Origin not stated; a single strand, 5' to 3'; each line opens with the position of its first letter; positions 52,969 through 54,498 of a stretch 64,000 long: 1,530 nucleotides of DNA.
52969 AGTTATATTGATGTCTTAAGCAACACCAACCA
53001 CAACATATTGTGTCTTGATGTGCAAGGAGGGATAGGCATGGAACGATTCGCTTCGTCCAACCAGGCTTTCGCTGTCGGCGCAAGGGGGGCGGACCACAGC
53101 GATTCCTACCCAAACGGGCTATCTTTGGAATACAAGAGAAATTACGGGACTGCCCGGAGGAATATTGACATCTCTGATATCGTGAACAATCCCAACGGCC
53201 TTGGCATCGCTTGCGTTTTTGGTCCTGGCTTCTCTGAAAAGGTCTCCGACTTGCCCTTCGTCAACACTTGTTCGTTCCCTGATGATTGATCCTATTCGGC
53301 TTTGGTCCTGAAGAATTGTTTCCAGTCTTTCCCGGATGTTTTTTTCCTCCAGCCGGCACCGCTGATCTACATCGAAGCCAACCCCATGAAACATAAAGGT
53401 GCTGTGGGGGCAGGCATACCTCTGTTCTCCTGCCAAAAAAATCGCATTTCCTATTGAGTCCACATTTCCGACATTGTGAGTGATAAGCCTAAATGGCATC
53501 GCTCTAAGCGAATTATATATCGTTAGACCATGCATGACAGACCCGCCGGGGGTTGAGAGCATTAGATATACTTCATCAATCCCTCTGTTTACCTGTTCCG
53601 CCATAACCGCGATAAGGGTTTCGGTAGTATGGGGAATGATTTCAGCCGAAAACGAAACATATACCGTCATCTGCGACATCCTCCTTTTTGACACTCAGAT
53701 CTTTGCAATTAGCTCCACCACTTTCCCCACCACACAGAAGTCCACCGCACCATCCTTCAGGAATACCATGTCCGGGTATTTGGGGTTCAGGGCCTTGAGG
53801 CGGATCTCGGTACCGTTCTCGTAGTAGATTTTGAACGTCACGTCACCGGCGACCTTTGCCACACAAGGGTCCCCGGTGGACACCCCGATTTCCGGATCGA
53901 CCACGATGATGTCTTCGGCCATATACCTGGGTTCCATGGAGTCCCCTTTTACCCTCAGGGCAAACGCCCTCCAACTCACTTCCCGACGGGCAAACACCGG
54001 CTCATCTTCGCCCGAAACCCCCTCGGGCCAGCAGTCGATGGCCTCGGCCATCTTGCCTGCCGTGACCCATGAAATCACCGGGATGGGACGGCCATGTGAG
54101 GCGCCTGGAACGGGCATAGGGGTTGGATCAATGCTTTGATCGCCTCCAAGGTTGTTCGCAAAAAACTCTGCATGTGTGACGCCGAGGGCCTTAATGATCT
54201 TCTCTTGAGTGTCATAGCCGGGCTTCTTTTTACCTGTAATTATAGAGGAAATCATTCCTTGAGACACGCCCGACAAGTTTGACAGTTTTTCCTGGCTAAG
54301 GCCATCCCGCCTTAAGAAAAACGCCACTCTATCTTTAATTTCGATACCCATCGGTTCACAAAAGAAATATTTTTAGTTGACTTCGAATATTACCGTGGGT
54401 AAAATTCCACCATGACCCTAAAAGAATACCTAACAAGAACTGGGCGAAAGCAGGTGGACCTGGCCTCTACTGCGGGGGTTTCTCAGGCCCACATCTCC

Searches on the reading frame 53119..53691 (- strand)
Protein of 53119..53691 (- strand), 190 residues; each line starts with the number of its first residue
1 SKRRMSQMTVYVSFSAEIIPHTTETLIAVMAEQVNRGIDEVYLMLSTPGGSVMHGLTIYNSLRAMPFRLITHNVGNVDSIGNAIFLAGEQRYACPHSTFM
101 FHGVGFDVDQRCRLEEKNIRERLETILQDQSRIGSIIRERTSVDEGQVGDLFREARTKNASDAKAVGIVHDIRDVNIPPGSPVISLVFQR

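Call 60: search_protein_families(library=pfam, proteins=[window:53119-53691:-], max_evalue=0.001)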
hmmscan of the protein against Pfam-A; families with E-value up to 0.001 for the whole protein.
window:53119-53691:- (190 aa): 1 family
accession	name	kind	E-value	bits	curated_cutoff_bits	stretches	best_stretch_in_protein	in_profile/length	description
PF00574.28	CLP_protease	-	2.3e-19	70.4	20.2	1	16-173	23-179/182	Clp protease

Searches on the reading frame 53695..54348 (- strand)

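Call 60: search_protein_families(library=pfam, proteins=[window:53695-54348:-], max_evalue=0.001)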
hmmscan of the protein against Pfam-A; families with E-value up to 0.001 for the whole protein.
window:53695-54348:- (217 aa): 4 families
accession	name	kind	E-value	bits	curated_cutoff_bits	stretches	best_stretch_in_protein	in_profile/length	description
PF00717.28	Peptidase_S24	-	6.9e-23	81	23.3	1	90-211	1-116/116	Peptidase S24-like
PF01381.28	HTH_3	-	8.2e-10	39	23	1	16-62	9-55/55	Helix-turn-helix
PF13560.12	HTH_31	-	2.4e-05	25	27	1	14-61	12-60/64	Helix-turn-helix domain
PF12844.13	HTH_19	-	0.00025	21.3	30.2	1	9-65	5-61/64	Helix-turn-helix domain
